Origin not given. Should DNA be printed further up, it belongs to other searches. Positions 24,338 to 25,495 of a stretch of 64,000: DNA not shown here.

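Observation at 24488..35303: Complete translationally coupled myo-inositol catabolic operon ending in an EEP-family phosphoesterase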

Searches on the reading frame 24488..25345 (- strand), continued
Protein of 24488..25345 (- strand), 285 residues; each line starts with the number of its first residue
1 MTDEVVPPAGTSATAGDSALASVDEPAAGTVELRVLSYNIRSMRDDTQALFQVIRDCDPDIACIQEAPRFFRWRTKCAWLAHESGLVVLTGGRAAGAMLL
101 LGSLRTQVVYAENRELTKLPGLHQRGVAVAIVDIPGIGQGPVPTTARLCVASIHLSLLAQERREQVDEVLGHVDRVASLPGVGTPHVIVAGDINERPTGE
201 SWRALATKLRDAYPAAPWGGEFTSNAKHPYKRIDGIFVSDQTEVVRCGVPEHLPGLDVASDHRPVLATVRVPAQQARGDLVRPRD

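Call 24: find_encoding_contigs(protein=P0002, flank=10000, max_places=2)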
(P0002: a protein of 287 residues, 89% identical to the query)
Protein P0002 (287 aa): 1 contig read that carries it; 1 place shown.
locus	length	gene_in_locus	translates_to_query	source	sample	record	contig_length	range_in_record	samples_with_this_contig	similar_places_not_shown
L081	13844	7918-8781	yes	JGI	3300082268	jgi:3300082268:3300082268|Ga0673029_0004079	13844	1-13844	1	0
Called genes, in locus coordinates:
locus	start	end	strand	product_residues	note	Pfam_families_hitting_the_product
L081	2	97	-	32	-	?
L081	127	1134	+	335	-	PF00294:PfkB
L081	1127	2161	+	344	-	PF22649:Cgl0159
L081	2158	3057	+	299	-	PF04962:KduI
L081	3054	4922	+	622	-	PF02776:TPP_enzyme_N, PF00205:TPP_enzyme_M, PF02775:TPP_enzyme_C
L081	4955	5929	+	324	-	PF13407:Peripla_BP_4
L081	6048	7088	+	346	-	PF02653:BPD_transp_2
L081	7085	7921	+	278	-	PF00005:ABC_tran, PF13304:AAA_21 (faint)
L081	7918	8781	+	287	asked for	PF03372:Exo_endo_phos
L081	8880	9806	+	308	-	PF09754:PAC2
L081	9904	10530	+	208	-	-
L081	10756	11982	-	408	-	PF04455:Saccharop_dh_N, PF21571:ArgZ-like_C_1st, PF21570:ArgZ-like_C_2nd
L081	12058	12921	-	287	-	-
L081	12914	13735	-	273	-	PF12146:Hydrolase_4, PF12697:Abhydrolase_6, PF00561:Abhydrolase_1, PF12146:Hydrolase_4 (weak)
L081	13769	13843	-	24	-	?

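Call 25: find_encoding_contigs(protein=P0013, flank=10000, max_places=2)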
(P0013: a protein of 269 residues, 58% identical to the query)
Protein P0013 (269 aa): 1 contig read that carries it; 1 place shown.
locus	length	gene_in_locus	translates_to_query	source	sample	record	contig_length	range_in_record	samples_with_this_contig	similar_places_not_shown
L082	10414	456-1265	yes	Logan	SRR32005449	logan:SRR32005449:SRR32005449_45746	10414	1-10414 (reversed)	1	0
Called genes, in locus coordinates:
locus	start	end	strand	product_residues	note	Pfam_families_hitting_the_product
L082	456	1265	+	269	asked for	PF03372:Exo_endo_phos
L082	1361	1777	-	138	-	PF00903:Glyoxalase (weak), PF18029:Glyoxalase_6 (faint), PF22677:Ble-like_N (weak)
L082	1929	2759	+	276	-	PF00296:Bac_luciferase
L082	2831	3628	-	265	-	PF00459:Inositol_P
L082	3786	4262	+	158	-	PF12900:Pyridox_ox_2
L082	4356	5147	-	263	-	PF13622:4HBT_3, PF20789:4HBT_3C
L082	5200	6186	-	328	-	PF08240:ADH_N, PF00107:ADH_zinc_N, PF13602:ADH_zinc_N_2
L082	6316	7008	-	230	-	PF00440:TetR_N, PF02909:TetR_C_1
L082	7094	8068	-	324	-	PF08240:ADH_N, PF00107:ADH_zinc_N, PF13602:ADH_zinc_N_2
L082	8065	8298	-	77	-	PF12844:HTH_19, PF13560:HTH_31, PF13443:HTH_26 (weak), PF01381:HTH_3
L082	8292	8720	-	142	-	-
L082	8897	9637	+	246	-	PF00378:ECH_1, PF16113:ECH_2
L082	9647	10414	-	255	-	?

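Call 26: predict_structure(alignment_id=A1)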
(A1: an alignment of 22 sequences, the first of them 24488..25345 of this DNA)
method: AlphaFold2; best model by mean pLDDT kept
length: 285 residues; sequences in the alignment: 22
mean_pLDDT: 85.8   pTM: 0.85
mean pLDDT of the five models: 85.8, 85.0, 85.0, 84.4, 83.0
residues with pLDDT >= 90: 184; 70-90: 52; 50-70: 28; < 50: 21
segments of 3 or more residues with pLDDT < 50: 1-4, 9-22
pLDDT, mean of each block of 10 residues (from residue 1): 46 43 68 95 76 96 76 77 92 71 95 92 91 86 92 95 97 98 97 96 98 97 84 96 97 91 96 79 57
secondary structure, 60 per line:
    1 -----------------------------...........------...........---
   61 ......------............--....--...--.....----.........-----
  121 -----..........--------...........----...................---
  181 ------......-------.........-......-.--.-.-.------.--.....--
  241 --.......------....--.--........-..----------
elements in order: E30-40 H47-57 E61-66 H73-84 E87-90 E98-102 E107-115 E126-135 E144-154 H159-177 E187-192 H200-208 H212-215 E234-238 E243-249 H256-259 E265-272

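Call 28: fold_search(model_id=the predicted structure, library=pdb)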
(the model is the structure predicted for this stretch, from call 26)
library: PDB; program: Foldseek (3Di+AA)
matches with E <= 10: 795; with E <= 0.001: 114
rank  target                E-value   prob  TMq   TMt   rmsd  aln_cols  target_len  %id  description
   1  3g6s                  1.6e-15  1.00  0.67  0.73   3.8       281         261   20  Crystal structure of the endonuclease/exonuclease/phosphatase (BVU_0621) from Bacteroides vulgatus. Northeast Structural (released 2009-02-17)
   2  3mpr_B                5.1e-15  1.00  0.63  0.66   5.1       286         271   18  Crystal Structure of endonuclease/exonuclease/phosphatase family protein from Bacteroides thetaiotaomicron, Northeast  (released 2010-05-26)
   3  3mpr_D                5.8e-15  1.00  0.64  0.66   5.4       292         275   18  Crystal Structure of endonuclease/exonuclease/phosphatase family protein from Bacteroides thetaiotaomicron, Northeast  (released 2010-05-26)
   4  3mpr_C                9.3e-15  1.00  0.63  0.64   4.9       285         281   18  Crystal Structure of endonuclease/exonuclease/phosphatase family protein from Bacteroides thetaiotaomicron, Northeast  (released 2010-05-26)
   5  5inp_A                4.2e-14  1.00  0.62  0.68   4.0       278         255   20  Mouse Tdp2 reaction product (5'-phosphorylated DNA)-Mn2+ complex (released 2016-04-27)
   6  5inm_B                4.4e-14  1.00  0.61  0.72   4.2       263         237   20  Mouse Tdp2 protein, apo state with variable DNA-binding grasp conformations (released 2016-04-27)
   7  3l1w_A                6.0e-14  1.00  0.64  0.72   3.9       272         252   18  The crystal structure of a functionally unknown conserved protein from Enterococcus faecalis V583 (released 2010-01-12)
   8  5ink_A                6.0e-14  1.00  0.62  0.68   3.8       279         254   20  Mouse Tdp2 reaction product (5'-phosphorylated DNA)-abasic/THF-Mg2+ complex (released 2016-04-27)
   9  3mpr_A                8.0e-14  1.00  0.66  0.66   4.5       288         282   17  Crystal Structure of endonuclease/exonuclease/phosphatase family protein from Bacteroides thetaiotaomicron, Northeast  (released 2010-05-26)
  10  4gz1_A                9.1e-14  1.00  0.60  0.67   4.1       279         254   20  Mus Musculus Tdp2 reaction product (5'-phosphorylated DNA)-Mg2+ complex at 1.5 Angstroms resolution (released 2012-10-31)
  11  4gz2_B                1.3e-13  1.00  0.61  0.70   4.0       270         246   20  Mus Musculus Tdp2 excluded ssDNA complex (released 2012-10-31)
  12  4puq_A                1.3e-13  1.00  0.61  0.67   4.1       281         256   20  Mus Musculus Tdp2 reaction product complex with 5'-phosphorylated RNA/DNA, glycerol, and Mg2+ (released 2014-05-14)
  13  4gyz_C                1.6e-13  1.00  0.61  0.69   4.0       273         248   19  Mus Musculus Tdp2 Bound to dAMP and Mg2+ (released 2012-10-31)
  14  5ht2_A                1.7e-13  1.00  0.62  0.68   4.0       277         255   20  Mouse Tdp2 reaction product (5'-phosphorylated DNA)-Mg2+ complex with 1-N6-etheno-adenine (released 2016-04-27)
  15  4gz0_A                2.0e-13  1.00  0.61  0.69   3.9       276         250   20  Mus Musculus Tdp2-DNA Substrate Analog (5'-6-aminohexanol) Complex (released 2012-10-31)
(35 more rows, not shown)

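Call 36: find_encoding_contigs(protein=P0017, flank=10000, max_places=1)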
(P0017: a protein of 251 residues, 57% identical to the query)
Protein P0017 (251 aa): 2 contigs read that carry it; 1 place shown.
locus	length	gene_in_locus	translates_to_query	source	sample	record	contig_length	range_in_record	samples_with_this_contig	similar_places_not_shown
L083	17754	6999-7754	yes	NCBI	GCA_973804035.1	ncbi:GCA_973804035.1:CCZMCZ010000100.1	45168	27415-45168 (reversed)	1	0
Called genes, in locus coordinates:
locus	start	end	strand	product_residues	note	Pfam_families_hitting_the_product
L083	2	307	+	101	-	?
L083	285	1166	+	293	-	PF22649:Cgl0159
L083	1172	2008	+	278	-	PF04962:KduI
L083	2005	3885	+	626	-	PF02776:TPP_enzyme_N, PF00205:TPP_enzyme_M, PF02775:TPP_enzyme_C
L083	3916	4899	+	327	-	PF13407:Peripla_BP_4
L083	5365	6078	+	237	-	PF02653:BPD_transp_2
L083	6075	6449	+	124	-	PF00005:ABC_tran, PF13304:AAA_21 (weak)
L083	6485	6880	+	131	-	PF00005:ABC_tran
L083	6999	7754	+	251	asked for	PF03372:Exo_endo_phos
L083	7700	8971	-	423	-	PF04455:Saccharop_dh_N, PF21571:ArgZ-like_C_1st, PF21570:ArgZ-like_C_2nd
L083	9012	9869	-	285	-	-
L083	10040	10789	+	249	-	PF01553:Acyltransferase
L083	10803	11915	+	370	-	PF19354:DUF5931, PF02518:HATPase_c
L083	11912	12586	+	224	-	PF00072:Response_reg, PF00196:GerE, PF08281:Sigma70_r4_2 (weak), PF13384:HTH_23 (weak)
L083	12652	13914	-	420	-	PF05977:MFS_3, PF07690:MFS_1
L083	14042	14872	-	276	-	PF06267:DUF1028, PF08823:PG_binding_2 (weak)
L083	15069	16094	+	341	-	PF00365:PFK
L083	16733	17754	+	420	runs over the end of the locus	PF01474:DAHP_synth_2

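Call 37: find_encoding_contigs(protein=P0072, flank=10000, max_places=1)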
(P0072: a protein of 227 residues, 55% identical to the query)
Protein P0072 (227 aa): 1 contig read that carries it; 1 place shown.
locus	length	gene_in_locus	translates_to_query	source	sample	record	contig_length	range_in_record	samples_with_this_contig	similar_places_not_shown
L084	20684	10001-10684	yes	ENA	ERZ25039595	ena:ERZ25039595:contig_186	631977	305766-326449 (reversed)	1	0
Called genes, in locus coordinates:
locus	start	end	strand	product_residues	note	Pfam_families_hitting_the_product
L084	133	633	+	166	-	-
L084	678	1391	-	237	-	PF16976:RcpC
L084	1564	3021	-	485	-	-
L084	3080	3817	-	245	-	-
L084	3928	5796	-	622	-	-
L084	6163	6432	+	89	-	-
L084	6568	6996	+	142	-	PF10604:Polyketide_cyc2, PF03364:Polyketide_cyc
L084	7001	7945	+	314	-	PF00480:ROK, PF02685:Glucokinase (weak)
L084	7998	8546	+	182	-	PF07811:TadE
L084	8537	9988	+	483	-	PF13400:Tad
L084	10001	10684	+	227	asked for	PF03372:Exo_endo_phos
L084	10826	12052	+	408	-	PF02720:DUF222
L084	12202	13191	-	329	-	-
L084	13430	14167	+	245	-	PF01553:Acyltransferase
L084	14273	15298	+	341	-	PF00365:PFK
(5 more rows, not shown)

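Call 38: find_encoding_contigs(protein=P0058, flank=10000, max_places=1)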
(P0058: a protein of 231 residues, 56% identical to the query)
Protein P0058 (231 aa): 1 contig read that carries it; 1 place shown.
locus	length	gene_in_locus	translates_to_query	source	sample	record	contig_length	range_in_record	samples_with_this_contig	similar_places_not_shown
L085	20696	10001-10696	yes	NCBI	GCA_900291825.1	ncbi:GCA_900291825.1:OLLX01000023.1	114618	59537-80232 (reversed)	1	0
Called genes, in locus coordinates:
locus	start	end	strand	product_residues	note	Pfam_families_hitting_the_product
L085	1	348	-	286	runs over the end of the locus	PF00929:RNase_T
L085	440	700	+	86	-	-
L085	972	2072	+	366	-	PF00877:NLPC_P60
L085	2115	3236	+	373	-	PF20706:GT4-conflict (weak), PF13439:Glyco_transf_4, PF13524:Glyco_trans_1_2 (faint), PF00534:Glycos_transf_1, PF13692:Glyco_trans_1_4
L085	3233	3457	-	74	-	-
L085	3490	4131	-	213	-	PF00072:Response_reg, PF00196:GerE, PF08281:Sigma70_r4_2 (weak)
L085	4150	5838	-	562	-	PF13492:GAF_3 (weak), PF07730:HisKA_3, PF02518:HATPase_c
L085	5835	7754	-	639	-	PF00501:AMP-binding, PF23562:AMP-binding_C_3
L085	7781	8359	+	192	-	-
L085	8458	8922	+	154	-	PF10604:Polyketide_cyc2, PF03364:Polyketide_cyc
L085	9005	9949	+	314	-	PF00480:ROK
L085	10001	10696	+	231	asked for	PF03372:Exo_endo_phos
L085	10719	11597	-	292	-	-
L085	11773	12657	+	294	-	PF01553:Acyltransferase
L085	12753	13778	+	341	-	PF00365:PFK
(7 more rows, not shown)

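Call 56: find_encoding_contigs(protein=P0006, flank=10000, max_places=1)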
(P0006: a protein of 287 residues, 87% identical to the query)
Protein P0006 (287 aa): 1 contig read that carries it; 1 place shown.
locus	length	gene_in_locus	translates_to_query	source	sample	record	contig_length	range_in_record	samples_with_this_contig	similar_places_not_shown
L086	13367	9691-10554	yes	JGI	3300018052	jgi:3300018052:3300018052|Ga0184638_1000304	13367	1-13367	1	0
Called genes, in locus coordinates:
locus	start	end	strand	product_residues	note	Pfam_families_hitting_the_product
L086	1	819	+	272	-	?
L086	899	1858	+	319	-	PF01261:AP_endonuc_2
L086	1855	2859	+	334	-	PF00294:PfkB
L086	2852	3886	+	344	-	PF22649:Cgl0159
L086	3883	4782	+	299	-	PF04962:KduI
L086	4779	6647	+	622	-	PF02776:TPP_enzyme_N, PF00205:TPP_enzyme_M, PF02775:TPP_enzyme_C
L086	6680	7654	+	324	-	PF00532:Peripla_BP_1, PF13407:Peripla_BP_4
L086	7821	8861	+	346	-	PF02653:BPD_transp_2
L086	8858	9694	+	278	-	PF00005:ABC_tran, PF13304:AAA_21 (faint)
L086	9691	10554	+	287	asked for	PF03372:Exo_endo_phos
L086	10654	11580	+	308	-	PF09754:PAC2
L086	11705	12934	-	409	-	PF04455:Saccharop_dh_N, PF21571:ArgZ-like_C_1st, PF21570:ArgZ-like_C_2nd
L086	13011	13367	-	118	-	?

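Call 57: find_encoding_contigs(protein=P0001, flank=10000, max_places=1)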
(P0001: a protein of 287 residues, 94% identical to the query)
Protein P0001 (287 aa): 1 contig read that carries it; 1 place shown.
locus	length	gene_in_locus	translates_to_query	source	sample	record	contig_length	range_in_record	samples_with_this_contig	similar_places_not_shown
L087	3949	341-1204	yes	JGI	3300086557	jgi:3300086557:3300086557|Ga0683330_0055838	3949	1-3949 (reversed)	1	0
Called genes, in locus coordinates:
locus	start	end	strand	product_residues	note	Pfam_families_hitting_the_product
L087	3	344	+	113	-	?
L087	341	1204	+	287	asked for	PF03372:Exo_endo_phos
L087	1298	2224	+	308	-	PF09754:PAC2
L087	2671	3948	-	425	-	?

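Call 58: find_encoding_contigs(protein=P0005, flank=10000, max_places=1)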
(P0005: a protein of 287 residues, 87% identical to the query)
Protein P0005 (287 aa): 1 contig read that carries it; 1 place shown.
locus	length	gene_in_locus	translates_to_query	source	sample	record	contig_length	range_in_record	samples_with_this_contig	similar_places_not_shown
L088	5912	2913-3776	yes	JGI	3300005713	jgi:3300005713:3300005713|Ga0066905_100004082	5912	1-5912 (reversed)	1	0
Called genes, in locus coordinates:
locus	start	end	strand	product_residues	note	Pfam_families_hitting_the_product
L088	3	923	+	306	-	?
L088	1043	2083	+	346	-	PF02653:BPD_transp_2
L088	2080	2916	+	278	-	PF00005:ABC_tran, PF13304:AAA_21 (faint)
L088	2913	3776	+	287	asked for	PF03372:Exo_endo_phos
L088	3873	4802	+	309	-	PF09754:PAC2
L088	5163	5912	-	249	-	?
